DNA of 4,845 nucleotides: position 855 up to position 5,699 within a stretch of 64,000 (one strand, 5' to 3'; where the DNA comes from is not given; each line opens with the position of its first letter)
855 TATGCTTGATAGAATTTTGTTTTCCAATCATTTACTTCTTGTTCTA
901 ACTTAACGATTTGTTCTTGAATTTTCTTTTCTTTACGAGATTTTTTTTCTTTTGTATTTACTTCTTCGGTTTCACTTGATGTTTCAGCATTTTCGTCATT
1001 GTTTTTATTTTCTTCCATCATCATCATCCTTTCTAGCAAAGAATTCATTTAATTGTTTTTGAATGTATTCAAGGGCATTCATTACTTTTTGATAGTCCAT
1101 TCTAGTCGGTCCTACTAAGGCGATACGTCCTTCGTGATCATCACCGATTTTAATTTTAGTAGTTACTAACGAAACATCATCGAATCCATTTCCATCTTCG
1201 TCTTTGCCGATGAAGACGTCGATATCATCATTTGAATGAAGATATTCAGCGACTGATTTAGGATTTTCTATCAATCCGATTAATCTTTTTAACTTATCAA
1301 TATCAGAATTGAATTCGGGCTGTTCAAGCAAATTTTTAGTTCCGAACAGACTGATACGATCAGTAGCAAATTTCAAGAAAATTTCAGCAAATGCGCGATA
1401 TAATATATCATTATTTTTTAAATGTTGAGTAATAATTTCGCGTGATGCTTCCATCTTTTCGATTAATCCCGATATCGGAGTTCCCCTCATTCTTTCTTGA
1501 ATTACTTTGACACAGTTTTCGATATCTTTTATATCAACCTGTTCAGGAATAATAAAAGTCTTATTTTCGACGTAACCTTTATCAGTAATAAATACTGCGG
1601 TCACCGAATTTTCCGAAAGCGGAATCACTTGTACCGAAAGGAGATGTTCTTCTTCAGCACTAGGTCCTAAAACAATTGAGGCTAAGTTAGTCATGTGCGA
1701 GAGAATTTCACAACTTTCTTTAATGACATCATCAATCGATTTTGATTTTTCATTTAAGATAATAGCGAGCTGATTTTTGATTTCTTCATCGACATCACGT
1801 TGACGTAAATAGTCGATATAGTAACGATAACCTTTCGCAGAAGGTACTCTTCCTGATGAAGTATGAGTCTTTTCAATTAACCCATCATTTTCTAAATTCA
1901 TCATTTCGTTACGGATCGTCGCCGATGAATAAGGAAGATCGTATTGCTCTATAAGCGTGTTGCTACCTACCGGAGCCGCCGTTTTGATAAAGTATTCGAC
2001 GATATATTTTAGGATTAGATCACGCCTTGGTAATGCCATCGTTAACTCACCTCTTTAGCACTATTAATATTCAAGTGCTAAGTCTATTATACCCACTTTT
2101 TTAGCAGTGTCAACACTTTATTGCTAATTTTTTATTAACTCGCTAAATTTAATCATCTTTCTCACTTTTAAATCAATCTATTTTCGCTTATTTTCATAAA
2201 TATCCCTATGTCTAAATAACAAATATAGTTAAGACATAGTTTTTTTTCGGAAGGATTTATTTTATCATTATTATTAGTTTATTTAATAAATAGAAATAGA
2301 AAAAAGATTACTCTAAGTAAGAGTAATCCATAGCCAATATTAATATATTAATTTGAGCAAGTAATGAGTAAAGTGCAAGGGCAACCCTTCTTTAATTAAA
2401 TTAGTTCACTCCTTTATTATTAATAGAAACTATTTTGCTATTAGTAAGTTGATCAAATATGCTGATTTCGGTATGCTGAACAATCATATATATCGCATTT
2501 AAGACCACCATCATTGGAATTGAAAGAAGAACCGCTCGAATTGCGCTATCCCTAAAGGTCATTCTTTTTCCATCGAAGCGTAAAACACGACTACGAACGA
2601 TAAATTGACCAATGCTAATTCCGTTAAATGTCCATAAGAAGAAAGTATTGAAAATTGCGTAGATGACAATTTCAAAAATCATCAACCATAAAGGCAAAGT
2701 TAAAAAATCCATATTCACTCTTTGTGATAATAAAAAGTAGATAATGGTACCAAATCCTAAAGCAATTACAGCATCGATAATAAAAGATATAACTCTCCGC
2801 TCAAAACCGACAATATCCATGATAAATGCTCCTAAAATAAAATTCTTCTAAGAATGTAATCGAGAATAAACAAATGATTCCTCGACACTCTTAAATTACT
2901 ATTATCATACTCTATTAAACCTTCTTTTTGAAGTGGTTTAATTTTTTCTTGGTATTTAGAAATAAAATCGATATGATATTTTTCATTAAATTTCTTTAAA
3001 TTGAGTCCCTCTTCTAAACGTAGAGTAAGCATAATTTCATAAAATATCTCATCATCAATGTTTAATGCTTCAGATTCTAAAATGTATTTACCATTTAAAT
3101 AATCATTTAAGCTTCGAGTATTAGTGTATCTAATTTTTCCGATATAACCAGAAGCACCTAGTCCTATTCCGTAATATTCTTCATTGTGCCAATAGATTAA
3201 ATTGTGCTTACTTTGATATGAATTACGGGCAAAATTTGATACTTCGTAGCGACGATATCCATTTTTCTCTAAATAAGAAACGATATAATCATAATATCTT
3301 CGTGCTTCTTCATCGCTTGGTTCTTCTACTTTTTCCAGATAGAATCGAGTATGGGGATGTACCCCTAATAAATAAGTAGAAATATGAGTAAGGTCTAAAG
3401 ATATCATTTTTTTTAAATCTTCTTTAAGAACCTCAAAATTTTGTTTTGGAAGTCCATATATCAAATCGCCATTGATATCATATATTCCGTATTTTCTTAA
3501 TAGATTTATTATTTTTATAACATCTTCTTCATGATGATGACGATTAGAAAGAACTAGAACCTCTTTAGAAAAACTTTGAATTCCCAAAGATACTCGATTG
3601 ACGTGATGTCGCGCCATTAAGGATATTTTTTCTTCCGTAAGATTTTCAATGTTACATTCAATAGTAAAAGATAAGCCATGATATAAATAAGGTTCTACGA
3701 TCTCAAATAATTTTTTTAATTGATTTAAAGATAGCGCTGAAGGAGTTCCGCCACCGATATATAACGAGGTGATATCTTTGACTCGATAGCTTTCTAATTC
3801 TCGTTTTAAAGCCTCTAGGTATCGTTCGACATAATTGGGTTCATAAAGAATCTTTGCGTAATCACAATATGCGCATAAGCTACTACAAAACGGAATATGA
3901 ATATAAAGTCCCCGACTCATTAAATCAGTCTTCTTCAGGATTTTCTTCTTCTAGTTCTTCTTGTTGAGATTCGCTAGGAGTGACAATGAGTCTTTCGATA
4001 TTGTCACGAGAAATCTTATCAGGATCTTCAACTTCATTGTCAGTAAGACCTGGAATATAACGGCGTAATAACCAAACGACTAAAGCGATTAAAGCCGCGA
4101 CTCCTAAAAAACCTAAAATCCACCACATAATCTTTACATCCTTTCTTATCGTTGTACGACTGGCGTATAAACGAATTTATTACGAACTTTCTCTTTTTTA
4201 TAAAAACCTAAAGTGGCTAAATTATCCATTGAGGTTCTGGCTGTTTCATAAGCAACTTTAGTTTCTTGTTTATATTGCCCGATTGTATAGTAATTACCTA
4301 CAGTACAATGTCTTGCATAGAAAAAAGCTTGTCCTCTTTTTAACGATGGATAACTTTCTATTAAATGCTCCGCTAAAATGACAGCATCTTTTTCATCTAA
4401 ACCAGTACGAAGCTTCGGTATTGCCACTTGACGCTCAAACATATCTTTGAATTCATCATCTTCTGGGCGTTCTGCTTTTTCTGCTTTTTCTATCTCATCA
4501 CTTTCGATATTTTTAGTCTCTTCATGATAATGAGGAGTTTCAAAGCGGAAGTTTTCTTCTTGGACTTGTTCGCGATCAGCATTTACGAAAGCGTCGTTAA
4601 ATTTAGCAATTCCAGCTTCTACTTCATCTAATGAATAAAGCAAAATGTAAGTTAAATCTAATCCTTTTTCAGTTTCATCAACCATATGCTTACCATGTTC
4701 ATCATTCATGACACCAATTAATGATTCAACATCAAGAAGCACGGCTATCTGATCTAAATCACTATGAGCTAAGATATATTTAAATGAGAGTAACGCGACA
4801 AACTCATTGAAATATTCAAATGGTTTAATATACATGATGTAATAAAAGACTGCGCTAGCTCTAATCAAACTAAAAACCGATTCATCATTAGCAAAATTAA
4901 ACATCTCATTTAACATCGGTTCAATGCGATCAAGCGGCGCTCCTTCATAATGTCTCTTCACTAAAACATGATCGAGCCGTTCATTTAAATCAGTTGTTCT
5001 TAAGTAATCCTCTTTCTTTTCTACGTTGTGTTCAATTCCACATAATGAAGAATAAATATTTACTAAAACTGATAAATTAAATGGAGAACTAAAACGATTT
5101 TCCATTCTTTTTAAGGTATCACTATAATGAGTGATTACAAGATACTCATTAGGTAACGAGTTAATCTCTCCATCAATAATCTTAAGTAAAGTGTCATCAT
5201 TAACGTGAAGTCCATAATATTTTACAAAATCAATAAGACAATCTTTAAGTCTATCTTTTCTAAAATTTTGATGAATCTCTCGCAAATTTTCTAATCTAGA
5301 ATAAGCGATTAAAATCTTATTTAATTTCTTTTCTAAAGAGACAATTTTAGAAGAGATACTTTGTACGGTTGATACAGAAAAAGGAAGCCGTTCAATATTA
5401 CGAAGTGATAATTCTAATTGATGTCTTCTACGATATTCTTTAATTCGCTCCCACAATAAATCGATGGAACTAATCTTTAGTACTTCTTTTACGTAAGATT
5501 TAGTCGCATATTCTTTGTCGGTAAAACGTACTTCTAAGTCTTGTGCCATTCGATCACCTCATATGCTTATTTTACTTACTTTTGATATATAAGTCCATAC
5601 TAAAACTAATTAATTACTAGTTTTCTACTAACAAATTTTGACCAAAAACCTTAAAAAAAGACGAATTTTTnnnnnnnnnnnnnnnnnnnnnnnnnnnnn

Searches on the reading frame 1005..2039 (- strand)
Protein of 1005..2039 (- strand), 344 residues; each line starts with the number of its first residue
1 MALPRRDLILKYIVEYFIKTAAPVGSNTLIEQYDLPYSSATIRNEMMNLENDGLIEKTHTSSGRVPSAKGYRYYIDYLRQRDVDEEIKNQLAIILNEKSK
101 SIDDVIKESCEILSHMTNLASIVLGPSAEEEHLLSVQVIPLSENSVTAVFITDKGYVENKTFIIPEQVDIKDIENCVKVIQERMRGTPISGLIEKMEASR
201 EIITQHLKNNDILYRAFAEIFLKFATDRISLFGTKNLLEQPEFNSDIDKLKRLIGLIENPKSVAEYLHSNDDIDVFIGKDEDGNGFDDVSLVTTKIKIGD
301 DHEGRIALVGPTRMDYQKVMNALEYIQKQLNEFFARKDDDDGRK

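Call 68: search_protein_families(library=pfam, proteins=[window:1005-2039:-], max_evalue=0.0001)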
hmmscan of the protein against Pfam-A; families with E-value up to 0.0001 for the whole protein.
window:1005-2039:- (344 aa): 1 family
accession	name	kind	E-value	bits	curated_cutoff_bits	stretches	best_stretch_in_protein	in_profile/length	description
PF01628.27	HrcA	-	6.9e-52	177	22.2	1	103-320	1-215/215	HrcA protein C terminal domain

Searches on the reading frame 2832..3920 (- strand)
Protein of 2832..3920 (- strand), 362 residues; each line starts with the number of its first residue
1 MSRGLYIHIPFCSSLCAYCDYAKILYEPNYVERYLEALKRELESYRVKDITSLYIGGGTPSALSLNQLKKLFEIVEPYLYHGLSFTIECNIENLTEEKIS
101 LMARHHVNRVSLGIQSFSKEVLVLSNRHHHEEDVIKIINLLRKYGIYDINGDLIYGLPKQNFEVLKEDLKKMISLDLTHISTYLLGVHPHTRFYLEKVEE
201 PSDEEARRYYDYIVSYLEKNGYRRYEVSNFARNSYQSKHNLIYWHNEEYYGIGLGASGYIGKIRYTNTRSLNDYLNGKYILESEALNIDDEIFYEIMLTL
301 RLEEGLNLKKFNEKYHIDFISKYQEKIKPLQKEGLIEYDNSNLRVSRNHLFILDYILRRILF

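Call 68: search_protein_families(library=pfam, proteins=[window:2832-3920:-], max_evalue=0.0001)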
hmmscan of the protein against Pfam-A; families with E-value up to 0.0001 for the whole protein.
window:2832-3920:- (362 aa): 2 families
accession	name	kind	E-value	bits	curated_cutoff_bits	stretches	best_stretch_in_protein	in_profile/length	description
PF04055.27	Radical_SAM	-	1.7e-27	97.1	29.5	1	6-170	1-164/166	Radical SAM superfamily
PF06969.22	HemN_C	-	9.6e-12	45.2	24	1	289-348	4-63/67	HemN C-terminal domain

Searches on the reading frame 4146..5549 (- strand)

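Call 57: search_protein_families(library=pfam, proteins=[window:4146-5549:-], max_evalue=0.00001)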
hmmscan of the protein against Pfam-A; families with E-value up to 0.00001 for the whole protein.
window:4146-5549:- (467 aa): 0 families

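Call 77: search_protein_families(library=padloc, proteins=[window:4146-5549:-], max_evalue=0.01)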
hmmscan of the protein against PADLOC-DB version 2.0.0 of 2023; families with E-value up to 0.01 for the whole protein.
window:4146-5549:- (467 aa): 2 families
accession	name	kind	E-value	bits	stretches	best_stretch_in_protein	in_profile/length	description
PDLC03963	SoFic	-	6.9e-08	30.3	1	138-245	93-197/361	-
PDLC03659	mREase_IV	-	0.0091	11.9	0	99-165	48-110/945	Type IV methyl-directed restriction enzyme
